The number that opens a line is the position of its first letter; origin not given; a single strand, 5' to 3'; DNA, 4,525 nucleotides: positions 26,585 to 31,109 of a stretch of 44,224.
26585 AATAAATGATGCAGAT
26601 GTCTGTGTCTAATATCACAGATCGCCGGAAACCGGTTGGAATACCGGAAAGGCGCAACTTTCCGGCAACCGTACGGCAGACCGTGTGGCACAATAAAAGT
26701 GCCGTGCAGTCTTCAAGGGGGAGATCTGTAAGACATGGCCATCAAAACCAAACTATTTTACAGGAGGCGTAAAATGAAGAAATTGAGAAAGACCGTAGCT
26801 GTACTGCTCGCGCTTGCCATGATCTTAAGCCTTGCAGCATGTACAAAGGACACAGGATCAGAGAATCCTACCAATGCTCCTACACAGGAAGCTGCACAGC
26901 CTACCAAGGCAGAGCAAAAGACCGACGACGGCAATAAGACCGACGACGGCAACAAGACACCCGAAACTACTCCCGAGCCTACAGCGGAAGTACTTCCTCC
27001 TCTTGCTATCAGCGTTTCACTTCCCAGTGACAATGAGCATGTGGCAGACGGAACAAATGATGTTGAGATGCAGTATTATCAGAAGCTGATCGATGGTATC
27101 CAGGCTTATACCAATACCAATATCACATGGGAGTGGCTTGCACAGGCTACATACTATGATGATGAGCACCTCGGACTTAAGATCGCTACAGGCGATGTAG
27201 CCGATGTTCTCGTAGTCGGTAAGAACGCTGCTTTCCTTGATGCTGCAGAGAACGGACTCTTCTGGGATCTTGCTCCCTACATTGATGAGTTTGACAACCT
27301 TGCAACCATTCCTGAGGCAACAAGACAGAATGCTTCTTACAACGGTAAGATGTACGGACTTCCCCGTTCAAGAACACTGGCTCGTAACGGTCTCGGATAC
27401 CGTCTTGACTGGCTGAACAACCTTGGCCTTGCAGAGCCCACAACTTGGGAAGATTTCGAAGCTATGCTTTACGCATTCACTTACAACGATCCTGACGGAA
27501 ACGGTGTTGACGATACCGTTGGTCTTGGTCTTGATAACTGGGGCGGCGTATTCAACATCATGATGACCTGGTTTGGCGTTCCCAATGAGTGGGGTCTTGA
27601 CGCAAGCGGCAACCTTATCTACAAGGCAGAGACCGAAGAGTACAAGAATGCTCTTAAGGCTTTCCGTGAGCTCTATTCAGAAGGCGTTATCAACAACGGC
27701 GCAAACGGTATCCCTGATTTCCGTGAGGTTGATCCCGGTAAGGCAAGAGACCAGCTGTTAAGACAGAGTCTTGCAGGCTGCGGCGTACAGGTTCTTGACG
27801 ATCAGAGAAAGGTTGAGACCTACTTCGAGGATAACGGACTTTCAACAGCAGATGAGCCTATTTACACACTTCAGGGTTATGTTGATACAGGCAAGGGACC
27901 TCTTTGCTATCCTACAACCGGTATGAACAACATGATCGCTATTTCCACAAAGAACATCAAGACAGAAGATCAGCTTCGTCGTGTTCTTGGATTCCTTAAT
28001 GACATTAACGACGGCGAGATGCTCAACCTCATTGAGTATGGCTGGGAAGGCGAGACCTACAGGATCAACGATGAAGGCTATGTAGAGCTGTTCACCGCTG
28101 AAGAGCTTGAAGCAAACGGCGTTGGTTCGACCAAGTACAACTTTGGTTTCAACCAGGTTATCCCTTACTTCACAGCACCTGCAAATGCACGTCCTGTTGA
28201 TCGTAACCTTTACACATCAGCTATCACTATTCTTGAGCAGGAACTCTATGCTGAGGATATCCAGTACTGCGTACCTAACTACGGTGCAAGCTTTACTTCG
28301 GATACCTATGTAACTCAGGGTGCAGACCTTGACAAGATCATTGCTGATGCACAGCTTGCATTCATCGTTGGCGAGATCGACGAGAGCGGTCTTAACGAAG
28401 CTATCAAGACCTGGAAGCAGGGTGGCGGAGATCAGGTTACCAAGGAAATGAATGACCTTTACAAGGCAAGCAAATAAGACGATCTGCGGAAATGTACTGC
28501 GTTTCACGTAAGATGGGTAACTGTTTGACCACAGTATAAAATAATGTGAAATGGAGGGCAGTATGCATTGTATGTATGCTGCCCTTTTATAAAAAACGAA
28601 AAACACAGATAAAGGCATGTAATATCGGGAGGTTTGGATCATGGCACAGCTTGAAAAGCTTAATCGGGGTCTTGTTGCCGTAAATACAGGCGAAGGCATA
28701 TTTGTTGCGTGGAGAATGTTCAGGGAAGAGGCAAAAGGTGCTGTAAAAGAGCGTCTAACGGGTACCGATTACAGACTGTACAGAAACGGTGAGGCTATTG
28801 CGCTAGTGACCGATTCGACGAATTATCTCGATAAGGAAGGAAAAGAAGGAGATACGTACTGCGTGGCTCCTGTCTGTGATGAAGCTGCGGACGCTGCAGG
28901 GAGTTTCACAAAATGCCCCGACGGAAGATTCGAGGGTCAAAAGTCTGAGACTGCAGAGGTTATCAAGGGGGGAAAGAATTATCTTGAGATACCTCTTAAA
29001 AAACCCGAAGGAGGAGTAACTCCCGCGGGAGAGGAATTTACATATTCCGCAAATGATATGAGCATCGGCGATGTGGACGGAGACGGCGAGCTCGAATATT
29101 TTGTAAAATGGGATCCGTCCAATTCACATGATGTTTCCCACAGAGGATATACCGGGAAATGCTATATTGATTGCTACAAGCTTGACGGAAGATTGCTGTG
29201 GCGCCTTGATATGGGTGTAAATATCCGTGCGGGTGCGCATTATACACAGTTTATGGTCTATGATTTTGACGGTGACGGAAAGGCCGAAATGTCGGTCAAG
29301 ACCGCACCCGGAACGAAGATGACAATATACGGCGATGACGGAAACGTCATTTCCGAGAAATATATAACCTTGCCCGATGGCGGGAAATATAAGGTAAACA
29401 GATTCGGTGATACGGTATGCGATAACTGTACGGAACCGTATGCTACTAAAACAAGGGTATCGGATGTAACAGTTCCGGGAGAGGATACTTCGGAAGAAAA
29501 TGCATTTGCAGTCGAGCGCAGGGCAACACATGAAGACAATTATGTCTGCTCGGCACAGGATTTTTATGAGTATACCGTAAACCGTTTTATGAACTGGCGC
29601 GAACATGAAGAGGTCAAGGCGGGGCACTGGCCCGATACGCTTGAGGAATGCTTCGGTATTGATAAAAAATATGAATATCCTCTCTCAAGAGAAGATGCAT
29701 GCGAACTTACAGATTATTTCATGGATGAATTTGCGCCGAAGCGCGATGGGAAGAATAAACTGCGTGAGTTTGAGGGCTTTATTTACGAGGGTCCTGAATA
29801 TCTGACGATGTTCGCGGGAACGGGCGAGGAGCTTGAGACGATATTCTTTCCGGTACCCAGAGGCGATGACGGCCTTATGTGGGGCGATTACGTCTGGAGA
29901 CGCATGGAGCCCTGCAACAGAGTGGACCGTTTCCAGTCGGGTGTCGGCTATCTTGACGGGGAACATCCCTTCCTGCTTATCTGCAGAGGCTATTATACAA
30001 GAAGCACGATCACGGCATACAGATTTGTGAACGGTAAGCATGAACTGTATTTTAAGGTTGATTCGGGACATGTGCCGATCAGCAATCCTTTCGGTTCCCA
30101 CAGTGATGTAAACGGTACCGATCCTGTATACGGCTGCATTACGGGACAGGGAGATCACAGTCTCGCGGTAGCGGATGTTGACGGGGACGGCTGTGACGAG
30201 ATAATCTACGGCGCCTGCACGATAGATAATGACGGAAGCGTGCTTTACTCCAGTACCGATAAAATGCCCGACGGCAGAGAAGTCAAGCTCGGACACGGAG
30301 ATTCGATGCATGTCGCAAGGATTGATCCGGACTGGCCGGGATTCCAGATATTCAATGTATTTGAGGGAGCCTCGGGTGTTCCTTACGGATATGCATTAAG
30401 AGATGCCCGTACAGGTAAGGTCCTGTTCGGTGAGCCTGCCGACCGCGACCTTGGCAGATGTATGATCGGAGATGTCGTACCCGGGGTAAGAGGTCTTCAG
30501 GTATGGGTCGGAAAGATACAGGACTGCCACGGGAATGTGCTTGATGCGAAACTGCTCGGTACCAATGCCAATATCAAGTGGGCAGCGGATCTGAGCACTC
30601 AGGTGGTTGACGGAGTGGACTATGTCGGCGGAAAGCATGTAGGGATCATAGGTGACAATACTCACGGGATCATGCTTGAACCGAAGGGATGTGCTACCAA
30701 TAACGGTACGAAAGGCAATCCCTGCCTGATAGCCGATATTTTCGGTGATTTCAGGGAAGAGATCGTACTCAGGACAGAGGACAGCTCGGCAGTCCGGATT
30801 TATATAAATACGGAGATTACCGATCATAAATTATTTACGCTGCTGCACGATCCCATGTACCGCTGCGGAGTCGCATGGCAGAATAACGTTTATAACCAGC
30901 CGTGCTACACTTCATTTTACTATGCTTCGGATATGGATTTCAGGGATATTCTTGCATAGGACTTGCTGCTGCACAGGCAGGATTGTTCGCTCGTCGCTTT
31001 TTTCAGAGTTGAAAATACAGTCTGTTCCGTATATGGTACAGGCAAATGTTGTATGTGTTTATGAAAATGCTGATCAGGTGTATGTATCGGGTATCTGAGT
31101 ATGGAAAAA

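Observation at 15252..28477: Two sugar ABC importers wrapped around two uncharacterised surface proteins in one 13-kb operon-like block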

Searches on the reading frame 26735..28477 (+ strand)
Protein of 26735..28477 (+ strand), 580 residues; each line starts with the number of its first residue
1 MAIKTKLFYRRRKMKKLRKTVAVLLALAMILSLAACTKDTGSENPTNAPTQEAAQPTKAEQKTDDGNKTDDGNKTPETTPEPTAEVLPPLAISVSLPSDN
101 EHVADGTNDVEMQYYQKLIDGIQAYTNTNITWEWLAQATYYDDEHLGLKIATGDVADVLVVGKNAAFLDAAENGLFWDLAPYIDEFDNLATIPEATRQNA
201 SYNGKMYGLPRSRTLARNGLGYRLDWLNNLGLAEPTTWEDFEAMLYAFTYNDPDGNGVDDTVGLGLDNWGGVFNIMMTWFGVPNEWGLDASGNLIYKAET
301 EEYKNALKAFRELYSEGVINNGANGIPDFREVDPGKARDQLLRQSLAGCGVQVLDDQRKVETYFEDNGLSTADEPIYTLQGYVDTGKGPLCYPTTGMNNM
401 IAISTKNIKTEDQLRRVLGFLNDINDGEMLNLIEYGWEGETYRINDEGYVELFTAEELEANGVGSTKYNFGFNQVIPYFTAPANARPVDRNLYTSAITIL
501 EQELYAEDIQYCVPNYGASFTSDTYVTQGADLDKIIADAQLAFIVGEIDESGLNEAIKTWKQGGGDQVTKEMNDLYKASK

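Call 6: search_protein_families(library=pfam, proteins=[window:26735-28477:+], max_evalue=0.01)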
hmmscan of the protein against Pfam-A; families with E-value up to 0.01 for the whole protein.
window:26735-28477:+ (580 aa): 1 family
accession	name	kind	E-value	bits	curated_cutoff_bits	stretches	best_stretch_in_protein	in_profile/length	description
PF01547.30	SBP_bac_1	-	5e-09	37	26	1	110-314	5-199/307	Bacterial extracellular solute-binding protein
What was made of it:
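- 26774..28477 (+): Lipoprotein SBP (567 aa) of the large AlgQ/Smon0123-like class. A lineage-specific partner of permease pair B. SBP_bac_1 E 5e-9 (call 6).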

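Call 13: search_protein_families(library=ncbifam, proteins=[window:26735-28477:+], max_evalue=0.01)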
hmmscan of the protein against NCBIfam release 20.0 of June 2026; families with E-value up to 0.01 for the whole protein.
window:26735-28477:+ (580 aa): 0 families

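Call 100: search_solved_structures(query=window:26774-28474:+, max_evalue=0.01)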
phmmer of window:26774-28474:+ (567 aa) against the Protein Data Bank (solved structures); distinct sequences matched with E-value up to 0.01: 19.
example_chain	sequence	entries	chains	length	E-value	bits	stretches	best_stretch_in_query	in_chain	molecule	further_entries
3omb_A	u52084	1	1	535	2.6e-16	62.7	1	108-306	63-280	Extracellular solute-binding protein, family 1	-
6fth_A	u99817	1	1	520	5.3e-16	61.7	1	109-307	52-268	Extracellular solute-binding protein, family 1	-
5gx8_A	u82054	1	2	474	4e-09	39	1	187-308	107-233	Extracellular solute-binding protein family 1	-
5gub_A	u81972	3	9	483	4.1e-09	39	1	187-308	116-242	Extracellular solute-binding protein family 1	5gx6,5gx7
5xs8_A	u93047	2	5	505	4.4e-09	38.9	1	187-308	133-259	Extracellular solute-binding protein family 1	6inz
1j1n_A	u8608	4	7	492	9.3e-09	37.8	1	112-307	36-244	AlgQ2 | Macromolecule-Binding Periplasmic Protein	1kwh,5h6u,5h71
4tqu_Q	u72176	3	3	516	1.2e-08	37.4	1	112-306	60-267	AlgQ2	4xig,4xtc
1y3n_A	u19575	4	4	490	1.5e-08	37.1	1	125-307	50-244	AlgQ1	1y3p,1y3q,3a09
3vlu_A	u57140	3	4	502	1.6e-08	37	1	125-307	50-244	AlgQ1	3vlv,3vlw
5g5z_A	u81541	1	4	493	3.1e-08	36.1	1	124-309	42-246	ABC TRANSPORTER, SUBSTRATE-BINDING PROTEIN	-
5g5y_A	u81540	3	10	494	3.1e-08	36.1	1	124-309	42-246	ABC TRANSPORTER, SUBSTRATE-BINDING PROTEIN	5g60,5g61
6jhx_A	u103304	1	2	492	9.4e-08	34.5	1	112-306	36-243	AlgQ2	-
5g62_A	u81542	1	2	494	2.6e-07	33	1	124-309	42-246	ABC TRANSPORTER, SUBSTRATE-BINDING PROTEIN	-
22hh_A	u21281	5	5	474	1e-05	27.8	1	33-202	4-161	Extracellular solute-binding protein family 1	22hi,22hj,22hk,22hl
2w7y_A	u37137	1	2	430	9.1e-05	24.6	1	134-233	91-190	PROBABLE SUGAR ABC TRANSPORTER, SUGAR-BINDING PROTEIN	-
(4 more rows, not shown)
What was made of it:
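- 26774..28477 (+): PDB relatives 3omb E 2.6e-16 and AlgQ1/AlgQ2 about 1e-8 (call 100).
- The second SBP resembles uronate and large-oligosaccharide binders such as AlgQ1/AlgQ2 (call 100).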

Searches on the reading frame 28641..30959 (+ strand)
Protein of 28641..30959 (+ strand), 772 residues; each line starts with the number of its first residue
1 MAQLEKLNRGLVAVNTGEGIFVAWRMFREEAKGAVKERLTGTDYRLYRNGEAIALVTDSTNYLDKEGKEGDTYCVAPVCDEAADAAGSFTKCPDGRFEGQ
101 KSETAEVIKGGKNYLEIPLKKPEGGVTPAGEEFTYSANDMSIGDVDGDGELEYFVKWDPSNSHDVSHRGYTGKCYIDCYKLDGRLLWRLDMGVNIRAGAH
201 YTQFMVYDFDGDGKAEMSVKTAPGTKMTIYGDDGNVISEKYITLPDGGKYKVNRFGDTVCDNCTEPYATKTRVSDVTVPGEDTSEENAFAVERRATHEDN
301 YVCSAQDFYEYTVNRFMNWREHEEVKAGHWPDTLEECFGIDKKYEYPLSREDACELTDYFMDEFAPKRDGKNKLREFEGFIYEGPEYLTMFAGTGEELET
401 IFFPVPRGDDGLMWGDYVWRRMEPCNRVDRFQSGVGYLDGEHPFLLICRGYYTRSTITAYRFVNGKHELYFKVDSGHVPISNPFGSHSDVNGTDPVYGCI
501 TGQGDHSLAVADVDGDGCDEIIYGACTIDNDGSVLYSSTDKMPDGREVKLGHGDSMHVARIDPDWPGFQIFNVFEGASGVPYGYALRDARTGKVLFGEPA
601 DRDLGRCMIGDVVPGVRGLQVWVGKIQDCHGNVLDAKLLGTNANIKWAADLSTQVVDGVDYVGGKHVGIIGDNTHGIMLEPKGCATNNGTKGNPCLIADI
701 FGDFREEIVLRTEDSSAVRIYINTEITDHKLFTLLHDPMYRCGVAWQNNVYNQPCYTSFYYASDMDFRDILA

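Call 7: search_protein_families(library=pfam, proteins=[window:28641-30959:+], max_evalue=0.001)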
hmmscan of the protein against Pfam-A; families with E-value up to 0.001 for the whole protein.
window:28641-30959:+ (772 aa): 4 families
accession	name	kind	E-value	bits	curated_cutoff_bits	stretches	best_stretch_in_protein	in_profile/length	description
PF21348.3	RGL11_C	-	4.3e-160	534.2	27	2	372-766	125-485/490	Rhamnogalacturonan lyase family 11, C-terminal domain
PF18370.7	RGI_lyase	-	4.3e-22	78.7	27.8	1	3-85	2-78/86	Rhamnogalacturonan I lyases beta-sheet domain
PF13517.12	FG-GAP_3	-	7.7e-09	36.5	26.9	0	501-522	39-60/61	FG-GAP-like repeat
PF01839.29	FG-GAP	-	2.6e-07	30.8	22.1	0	507-525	4-22/37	FG-GAP repeat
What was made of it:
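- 28641..30959 (+): PL11 rhamnogalacturonan lyase without a signal peptide, so presumably cytoplasmic. A clade-specific downstream partner. RGL11_C E 4e-160 (call 7).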
